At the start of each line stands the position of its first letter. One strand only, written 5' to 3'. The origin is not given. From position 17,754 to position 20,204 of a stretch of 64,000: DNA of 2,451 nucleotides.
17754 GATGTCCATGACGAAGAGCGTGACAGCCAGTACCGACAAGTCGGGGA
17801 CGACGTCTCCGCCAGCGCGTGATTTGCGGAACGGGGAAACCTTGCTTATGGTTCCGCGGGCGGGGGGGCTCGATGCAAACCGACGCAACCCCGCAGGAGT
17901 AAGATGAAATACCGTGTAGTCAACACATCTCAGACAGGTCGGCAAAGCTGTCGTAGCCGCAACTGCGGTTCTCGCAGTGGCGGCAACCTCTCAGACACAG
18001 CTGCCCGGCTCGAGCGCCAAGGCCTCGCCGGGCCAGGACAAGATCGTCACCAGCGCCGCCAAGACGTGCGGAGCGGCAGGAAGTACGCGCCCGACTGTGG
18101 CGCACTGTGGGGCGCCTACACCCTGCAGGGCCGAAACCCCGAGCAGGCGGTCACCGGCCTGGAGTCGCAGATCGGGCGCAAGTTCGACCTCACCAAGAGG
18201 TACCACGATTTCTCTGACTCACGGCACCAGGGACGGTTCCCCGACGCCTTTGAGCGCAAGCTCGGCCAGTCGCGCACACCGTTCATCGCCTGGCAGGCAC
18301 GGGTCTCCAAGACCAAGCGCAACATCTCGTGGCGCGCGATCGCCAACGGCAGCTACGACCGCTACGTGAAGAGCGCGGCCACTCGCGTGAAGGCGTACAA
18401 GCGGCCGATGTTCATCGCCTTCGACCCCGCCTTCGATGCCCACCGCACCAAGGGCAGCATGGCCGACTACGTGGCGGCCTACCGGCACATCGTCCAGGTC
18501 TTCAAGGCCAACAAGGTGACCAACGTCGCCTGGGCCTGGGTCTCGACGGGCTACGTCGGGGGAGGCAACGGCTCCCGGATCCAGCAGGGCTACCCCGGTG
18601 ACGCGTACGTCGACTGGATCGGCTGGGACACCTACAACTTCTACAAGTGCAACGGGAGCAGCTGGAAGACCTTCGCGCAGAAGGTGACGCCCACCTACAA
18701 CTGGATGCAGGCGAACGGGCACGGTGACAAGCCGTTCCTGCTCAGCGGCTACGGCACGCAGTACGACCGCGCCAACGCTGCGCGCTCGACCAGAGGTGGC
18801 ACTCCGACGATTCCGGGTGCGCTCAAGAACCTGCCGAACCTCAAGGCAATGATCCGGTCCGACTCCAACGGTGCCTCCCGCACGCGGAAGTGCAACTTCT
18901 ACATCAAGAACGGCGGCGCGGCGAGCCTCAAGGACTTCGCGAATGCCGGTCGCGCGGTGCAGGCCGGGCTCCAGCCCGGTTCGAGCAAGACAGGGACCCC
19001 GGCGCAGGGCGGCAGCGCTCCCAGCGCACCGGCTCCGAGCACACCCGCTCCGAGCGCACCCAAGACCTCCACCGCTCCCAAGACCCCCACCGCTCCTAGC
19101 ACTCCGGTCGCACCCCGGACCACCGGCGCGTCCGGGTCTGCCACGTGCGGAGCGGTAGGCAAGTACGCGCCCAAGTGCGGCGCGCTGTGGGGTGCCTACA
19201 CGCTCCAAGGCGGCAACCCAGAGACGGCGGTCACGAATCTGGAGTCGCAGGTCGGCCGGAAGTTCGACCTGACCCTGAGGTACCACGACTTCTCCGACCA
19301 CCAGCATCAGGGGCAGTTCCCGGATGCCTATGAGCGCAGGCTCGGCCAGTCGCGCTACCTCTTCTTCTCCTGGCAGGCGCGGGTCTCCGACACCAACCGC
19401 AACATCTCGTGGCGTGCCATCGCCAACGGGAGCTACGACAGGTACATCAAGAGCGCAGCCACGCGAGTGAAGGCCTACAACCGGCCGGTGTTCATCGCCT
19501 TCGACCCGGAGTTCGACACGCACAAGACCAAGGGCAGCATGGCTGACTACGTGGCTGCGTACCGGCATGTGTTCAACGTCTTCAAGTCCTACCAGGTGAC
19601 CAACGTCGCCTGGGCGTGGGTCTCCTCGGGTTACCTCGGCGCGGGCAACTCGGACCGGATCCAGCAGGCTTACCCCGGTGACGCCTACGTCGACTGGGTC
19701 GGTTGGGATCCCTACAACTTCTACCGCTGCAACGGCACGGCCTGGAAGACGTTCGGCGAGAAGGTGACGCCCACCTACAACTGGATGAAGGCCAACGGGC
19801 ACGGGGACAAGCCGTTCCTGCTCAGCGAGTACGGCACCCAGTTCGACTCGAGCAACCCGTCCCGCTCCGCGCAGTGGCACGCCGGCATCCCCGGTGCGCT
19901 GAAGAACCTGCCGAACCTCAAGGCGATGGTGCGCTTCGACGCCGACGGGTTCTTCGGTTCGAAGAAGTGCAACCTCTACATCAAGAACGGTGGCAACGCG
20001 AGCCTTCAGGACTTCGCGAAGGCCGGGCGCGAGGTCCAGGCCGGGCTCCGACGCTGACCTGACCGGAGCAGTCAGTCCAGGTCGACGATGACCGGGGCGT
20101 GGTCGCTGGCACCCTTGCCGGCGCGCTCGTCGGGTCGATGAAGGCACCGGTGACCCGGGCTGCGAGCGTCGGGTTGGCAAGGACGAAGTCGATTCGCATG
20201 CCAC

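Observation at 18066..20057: Tandem GH26-like protein whose first domain has lost both catalytic glutamates: candidate pseudoenzyme binding module fused to an active hydrolase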

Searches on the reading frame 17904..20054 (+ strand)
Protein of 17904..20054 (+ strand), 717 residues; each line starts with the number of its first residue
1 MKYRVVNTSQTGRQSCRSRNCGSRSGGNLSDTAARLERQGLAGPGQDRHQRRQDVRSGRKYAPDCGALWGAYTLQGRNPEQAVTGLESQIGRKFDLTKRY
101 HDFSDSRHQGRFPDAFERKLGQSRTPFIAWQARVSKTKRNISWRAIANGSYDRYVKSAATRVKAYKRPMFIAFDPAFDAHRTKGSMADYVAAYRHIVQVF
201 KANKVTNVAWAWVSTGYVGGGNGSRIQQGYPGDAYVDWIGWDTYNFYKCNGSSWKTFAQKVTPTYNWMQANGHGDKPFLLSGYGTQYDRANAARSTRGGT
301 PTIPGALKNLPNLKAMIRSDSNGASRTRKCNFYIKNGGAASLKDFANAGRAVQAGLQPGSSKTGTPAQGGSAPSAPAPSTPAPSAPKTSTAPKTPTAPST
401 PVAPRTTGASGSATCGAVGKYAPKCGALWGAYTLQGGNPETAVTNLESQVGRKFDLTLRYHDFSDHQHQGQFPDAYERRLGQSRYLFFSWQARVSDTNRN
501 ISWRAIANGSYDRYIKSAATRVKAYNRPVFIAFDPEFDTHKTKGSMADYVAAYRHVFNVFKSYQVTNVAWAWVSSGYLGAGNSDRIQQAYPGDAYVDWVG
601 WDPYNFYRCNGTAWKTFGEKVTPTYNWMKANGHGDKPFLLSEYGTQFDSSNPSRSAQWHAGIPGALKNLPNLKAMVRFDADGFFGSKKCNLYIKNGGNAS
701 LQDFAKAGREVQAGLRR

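Call 3: search_protein_families(library=pfam, proteins=[window:17904-20054:+], max_evalue=0.1)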
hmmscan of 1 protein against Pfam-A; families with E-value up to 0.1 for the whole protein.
window:17904-20054:+ (717 aa): 4 families
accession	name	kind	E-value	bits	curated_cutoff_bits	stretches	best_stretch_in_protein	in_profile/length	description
PF02156.21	Glyco_hydro_26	-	3.6e-10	40.1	20.2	2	546-647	176-276/311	Glycosyl hydrolase family 26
PF01661.27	Macro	-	0.0068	16.8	22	0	173-219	62-108/118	Macro domain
PF22041.1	GST_C_7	-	0.017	15.5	27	0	253-280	63-90/140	Glutathione S-transferase, C-terminal domain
PF20941.2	DUF6848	-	0.048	14.7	27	0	147-167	33-54/99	Domain of unknown function (DUF6848)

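Call 4: search_protein_families(library=ncbifam, proteins=[window:17904-20054:+], max_evalue=0.1)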
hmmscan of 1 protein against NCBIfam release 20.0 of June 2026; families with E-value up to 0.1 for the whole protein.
window:17904-20054:+ (717 aa): 2 families
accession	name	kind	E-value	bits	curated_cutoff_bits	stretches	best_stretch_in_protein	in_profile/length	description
TIGR04455.1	lipo_MXAN_6521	subfamily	0.057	13.1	60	0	128-167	110-150/192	MXAN_6521/LA_1396 family lipoprotein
NF001664.0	PRK00431.1-6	equivalog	0.061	12.7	200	0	542-581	90-129/173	O-acetyl-ADP-ribose deacetylase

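Call 8: find_homologous_proteins(query=window:17904-20054:+, max_evalue=0.00001)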
Query window:17904-20054:+ (717 aa): 170 proteins with E <= 0.00001 among 8000 candidates; the best 120 are listed.
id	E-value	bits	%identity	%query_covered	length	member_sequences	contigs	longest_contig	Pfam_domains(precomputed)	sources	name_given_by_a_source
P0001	0.0e+0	1555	100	92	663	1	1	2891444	PF02156.22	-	-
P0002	5.8e-125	437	61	42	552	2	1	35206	PF02018.24,PF02156.22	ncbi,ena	-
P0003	2.5e-120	421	59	41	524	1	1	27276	PF02156.22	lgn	-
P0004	3.8e-120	421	63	41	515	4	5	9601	PF02156.22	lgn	-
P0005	7.0e-119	417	49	57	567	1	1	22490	PF02156.22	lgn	-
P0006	3.1e-116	408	54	47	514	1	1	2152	PF02156.22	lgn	-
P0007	1.7e-115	405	57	42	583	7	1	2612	PF02156.22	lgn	-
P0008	8.2e-115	403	57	42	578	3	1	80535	PF02156.22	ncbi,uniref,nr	ncbi:glycoside hydrolase family 26 protein [Microbacterium sp. p3-SID336]|uniref:glycoside hydrolase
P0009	2.3e-114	402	59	41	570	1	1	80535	-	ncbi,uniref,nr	ncbi:glycoside hydrolase family 26 protein [Microbacterium sp. p3-SID336]|uniref:glycoside hydrolase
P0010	3.4e-113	398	60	41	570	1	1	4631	-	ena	-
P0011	1.9e-111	392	57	41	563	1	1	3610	PF02156.22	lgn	-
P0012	2.0e-111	392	55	42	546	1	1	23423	PF02156.22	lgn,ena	-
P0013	4.2e-110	388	53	42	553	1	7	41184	PF02156.22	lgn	-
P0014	8.8e-109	383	54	45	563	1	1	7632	-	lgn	-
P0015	2.7e-107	378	57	41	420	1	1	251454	-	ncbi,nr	ncbi:hypothetical protein CW368_09250 [Actinomycetales bacterium SN12]|nr:hypothetical protein CW368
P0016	1.1e-106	376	55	41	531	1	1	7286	-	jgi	jgi:hypothetical protein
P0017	1.9e-92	329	44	36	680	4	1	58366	PF02156.22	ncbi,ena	-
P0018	7.5e-91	324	35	86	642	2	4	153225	PF02156.22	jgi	jgi:beta-mannanase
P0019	8.7e-91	324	34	83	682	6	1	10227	PF02156.22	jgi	jgi:beta-mannanase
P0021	3.3e-90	322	34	90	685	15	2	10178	PF02156.22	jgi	jgi:beta-mannanase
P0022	4.1e-90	322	47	36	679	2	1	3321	PF02156.22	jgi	jgi:beta-mannanase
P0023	1.4e-88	316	36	79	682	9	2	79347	PF02156.22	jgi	jgi:beta-mannanase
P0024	4.0e-88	315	47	41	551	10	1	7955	PF02156.22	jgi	jgi:hypothetical protein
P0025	4.8e-88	315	35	90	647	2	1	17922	PF02156.22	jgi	jgi:beta-mannanase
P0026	1.6e-87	313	35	91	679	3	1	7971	PF02156.22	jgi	jgi:beta-mannanase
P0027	5.2e-87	311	45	36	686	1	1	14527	PF02156.22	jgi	jgi:beta-mannanase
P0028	1.1e-86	310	36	77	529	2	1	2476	PF02156.22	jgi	jgi:beta-mannanase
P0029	1.4e-86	310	35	86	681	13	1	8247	PF02156.22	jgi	jgi:beta-mannanase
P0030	7.0e-86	308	34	86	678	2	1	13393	PF02156.22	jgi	jgi:beta-mannanase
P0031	5.4e-84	301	46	42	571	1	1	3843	PF02156.22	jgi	jgi:hypothetical protein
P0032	2.8e-83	299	33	90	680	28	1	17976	PF02156.22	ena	-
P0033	4.4e-83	298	34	86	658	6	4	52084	PF02156.22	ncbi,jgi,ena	-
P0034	1.0e-82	297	34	79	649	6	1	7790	PF02156.22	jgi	jgi:beta-mannanase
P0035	5.2e-82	295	31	91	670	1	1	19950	PF02156.22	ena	-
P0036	5.8e-81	291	48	37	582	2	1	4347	PF02018.24,PF02156.22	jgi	jgi:Glycosyl hydrolase family 26/Carbohydrate binding domain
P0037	6.2e-81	291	46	42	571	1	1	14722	PF02156.22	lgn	-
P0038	1.1e-80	290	39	40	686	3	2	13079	PF02156.22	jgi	jgi:beta-mannanase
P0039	2.6e-80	289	45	44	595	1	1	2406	PF02156.22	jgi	jgi:hypothetical protein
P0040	7.3e-80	288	46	43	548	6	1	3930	PF02156.22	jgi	jgi:hypothetical protein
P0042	9.0e-79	284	32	91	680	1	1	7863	PF02156.22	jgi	jgi:beta-mannanase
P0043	4.2e-78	282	46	43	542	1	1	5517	PF02156.22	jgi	jgi:Glycosyl hydrolase family 26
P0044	5.0e-78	282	44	41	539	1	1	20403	PF02156.22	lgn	-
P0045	6.7e-78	281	43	44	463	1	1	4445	PF02156.22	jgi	jgi:hypothetical protein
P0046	2.1e-77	279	31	89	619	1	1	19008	PF02156.22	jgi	jgi:beta-mannanase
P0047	6.5e-77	278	31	84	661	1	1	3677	PF02156.22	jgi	jgi:beta-mannanase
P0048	3.0e-76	276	42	43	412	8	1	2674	PF02156.22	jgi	jgi:Glycosyl hydrolase family 26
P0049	1.1e-75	274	35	41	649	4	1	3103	PF02156.22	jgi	jgi:beta-mannanase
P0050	2.0e-75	273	40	49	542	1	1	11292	PF02156.22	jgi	-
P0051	1.5e-74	270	45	41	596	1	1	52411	PF02156.22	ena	-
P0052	1.9e-74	270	43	46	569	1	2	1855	PF02018.24,PF02156.22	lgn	-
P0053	4.5e-74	268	30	91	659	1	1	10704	PF02156.22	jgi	jgi:beta-mannanase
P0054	7.2e-74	268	43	43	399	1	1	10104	PF02156.22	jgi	jgi:Glycosyl hydrolase family 26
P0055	1.9e-73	266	42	44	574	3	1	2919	PF02156.22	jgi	jgi:hypothetical protein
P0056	1.6e-72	263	44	37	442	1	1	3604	PF16640.12,PF02156.22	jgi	jgi:hypothetical protein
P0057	3.5e-72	262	42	41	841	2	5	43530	PF25059.2,PF25833.1,PF02156.22,PF00041.28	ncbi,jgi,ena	-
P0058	6.9e-72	261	40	49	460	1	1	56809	PF16640.12,PF02156.22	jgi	jgi:hypothetical protein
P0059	1.4e-71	260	33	88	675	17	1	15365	PF02156.22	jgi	jgi:beta-mannanase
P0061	1.7e-70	257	41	44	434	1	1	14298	PF02156.22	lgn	-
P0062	1.1e-69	254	41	45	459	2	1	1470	PF02018.24,PF02156.22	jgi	-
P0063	3.3e-68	249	39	37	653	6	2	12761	PF02156.22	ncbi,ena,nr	ncbi:MAG TPA: hypothetical protein VFD04_15155 [Actinomycetes bacterium]|nr:hypothetical protein [Ac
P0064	3.0e-67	246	45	39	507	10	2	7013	PF02156.22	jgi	jgi:hypothetical protein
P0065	3.3e-67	246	44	42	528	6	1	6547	PF02156.22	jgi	jgi:hypothetical protein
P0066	7.7e-67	245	41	41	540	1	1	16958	PF02156.22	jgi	jgi:hypothetical protein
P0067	1.0e-65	241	41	43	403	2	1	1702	PF02156.22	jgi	jgi:beta-mannanase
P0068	6.7e-65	238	41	43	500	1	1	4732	PF24517.3,PF02156.22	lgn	-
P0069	2.9e-64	236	37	36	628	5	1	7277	PF02156.22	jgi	jgi:beta-mannanase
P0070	2.3e-62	230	36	36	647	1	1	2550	PF02156.22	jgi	jgi:beta-mannanase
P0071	4.4e-62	229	34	37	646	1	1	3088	PF02156.22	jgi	jgi:beta-mannanase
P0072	6.5e-61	225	38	36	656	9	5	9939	PF02156.22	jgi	jgi:beta-mannanase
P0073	7.5e-61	225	29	84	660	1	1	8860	PF02156.22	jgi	jgi:beta-mannanase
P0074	8.3e-60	221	31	78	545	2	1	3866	PF02156.22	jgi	jgi:beta-mannanase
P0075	1.1e-59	221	38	36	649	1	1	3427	PF02156.22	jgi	jgi:beta-mannanase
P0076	1.4e-59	221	35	41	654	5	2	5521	PF02156.22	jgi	jgi:beta-mannanase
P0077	3.5e-59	219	37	36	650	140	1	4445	PF02156.22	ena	-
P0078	5.0e-59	219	36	40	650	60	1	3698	PF02156.22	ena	-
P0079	1.5e-58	217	30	81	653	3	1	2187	PF02156.22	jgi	jgi:beta-mannanase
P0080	1.9e-58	217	34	36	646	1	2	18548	PF02156.22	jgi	jgi:beta-mannanase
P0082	1.0e-57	214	29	88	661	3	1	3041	PF02156.22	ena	-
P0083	5.0e-57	212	30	89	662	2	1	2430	PF02156.22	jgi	jgi:beta-mannanase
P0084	5.3e-57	212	28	86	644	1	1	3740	PF02156.22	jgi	jgi:beta-mannanase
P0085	8.3e-57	211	29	86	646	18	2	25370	PF02156.22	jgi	jgi:beta-mannanase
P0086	2.6e-56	210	42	38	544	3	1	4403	PF02156.22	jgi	jgi:hypothetical protein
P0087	5.1e-56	209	44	39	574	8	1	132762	PF02156.22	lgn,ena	-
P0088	8.4e-56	208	37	40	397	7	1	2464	PF02156.22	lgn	-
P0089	2.2e-55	207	37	36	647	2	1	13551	PF02156.22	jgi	jgi:beta-mannanase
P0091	3.3e-52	196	38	38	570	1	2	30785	PF14200.13,PF02156.22,PF00652.29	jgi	jgi:hypothetical protein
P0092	7.5e-51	192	38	40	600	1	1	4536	PF23197.2,PF02156.22,PF16709.12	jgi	jgi:hypothetical protein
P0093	2.4e-50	190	41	36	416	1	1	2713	PF02156.22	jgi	jgi:hypothetical protein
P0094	6.3e-50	189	38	38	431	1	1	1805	PF02156.22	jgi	-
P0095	9.0e-50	188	38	38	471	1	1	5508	PF02156.22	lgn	-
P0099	4.0e-47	179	35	44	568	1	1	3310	PF04151.22,PF02156.22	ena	-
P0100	6.9e-47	179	38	37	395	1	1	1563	PF02156.22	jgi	jgi:hypothetical protein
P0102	2.5e-45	173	39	40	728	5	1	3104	PF02156.22,PF00041.28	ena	-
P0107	3.0e-39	153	36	41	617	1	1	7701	PF00801.27,PF02156.22,PF18911.7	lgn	-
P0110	1.9e-26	111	33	37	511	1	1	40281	PF00801.27,PF02156.22,PF18911.7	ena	-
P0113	1.5e-22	98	31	39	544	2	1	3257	PF24517.3,PF02156.22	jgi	jgi:hypothetical protein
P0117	2.3e-21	94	30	43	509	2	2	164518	PF02156.22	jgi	jgi:hypothetical protein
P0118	8.9e-20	89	29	45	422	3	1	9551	PF02156.22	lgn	-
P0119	4.1e-19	87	30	36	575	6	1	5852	PF24517.3,PF02156.22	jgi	jgi:beta-mannanase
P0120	1.1e-18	85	33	36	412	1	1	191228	PF02156.22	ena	-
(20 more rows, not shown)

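Call 12: find_encoding_contigs(protein=P0001, flank=10000, max_places=6)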
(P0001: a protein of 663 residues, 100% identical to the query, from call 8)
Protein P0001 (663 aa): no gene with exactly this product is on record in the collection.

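Call 13: find_related_loci(query=window:18078-20054:+, collection=genome_contigs, flank=8000)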
Query window:18078-20054:+ (659 aa) in genome_contigs; peptide patterns used: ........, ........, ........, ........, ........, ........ (x = any residue, [..] = any of these).
73 stretches matched a pattern; 7 encode a relative of the query (tblastn E <= 1e-3); 7 distinct loci.
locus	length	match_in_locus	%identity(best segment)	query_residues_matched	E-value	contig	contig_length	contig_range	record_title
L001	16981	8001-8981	69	2-658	2e-147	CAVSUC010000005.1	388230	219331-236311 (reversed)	MAG: uncultured Actinomycetota bacterium isolate MFD02581.bin.2.44 genome assembly, contig: contig_28724, whole genome s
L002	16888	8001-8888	50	2-652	2e-95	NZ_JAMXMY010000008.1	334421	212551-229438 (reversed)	Actinoallomurus purpureus strain KCTC 19541 NODE_8_length_334421_cov_15.676519, whole genome shotgun sequence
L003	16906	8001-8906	49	2-652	2e-94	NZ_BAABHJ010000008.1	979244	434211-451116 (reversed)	Actinoallomurus liliacearum strain JCM 17938 sequence08, whole genome shotgun sequence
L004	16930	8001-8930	49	1-651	6e-94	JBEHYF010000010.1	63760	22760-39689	MAG: Actinomycetota bacterium isolate ESF1.bin.21 NODE_514_length_63760_cov_21.470995, whole genome shotgun sequence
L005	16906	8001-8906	44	2-652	8e-79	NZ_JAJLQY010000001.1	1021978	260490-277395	Actinocorallia sp. API 0066 1, whole genome shotgun sequence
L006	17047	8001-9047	41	2-652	3e-78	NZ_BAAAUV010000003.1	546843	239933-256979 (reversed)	Actinocorallia longicatena strain JCM 9377 sequence03, whole genome shotgun sequence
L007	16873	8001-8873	33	1-650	3e-41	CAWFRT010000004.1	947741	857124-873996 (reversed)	MAG: uncultured Actinomycetota bacterium isolate MFD04651.bin.1.196 genome assembly, contig: contig_4217, whole genome s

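Call 21: find_related_loci(query=window:18078-20054:+, collection=metagenome_contigs, flank=4000)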
Query window:18078-20054:+ (659 aa) in metagenome_contigs; peptide patterns used: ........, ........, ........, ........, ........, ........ (x = any residue, [..] = any of these).
112 stretches matched a pattern; 11 encode a relative of the query (tblastn E <= 1e-3); 11 distinct loci.
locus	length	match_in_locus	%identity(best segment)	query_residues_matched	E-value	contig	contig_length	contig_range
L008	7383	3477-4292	38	7-642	5e-52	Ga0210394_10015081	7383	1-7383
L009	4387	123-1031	37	29-652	9e-45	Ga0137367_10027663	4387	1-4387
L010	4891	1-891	36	35-652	4e-41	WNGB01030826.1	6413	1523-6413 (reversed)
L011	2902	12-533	39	142-652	6e-26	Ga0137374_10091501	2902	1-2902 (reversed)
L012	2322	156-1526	23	2-623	4e-17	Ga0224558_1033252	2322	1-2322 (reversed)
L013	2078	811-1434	31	2-574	7e-11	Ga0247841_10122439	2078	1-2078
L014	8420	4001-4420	28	127-624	3e-9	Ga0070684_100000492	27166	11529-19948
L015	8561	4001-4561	24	96-623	4e-9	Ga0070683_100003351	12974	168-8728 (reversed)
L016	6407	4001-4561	24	172-638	2e-8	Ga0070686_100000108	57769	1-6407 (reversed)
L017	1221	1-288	29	172-623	5e-6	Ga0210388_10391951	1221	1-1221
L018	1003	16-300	31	172-622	9e-6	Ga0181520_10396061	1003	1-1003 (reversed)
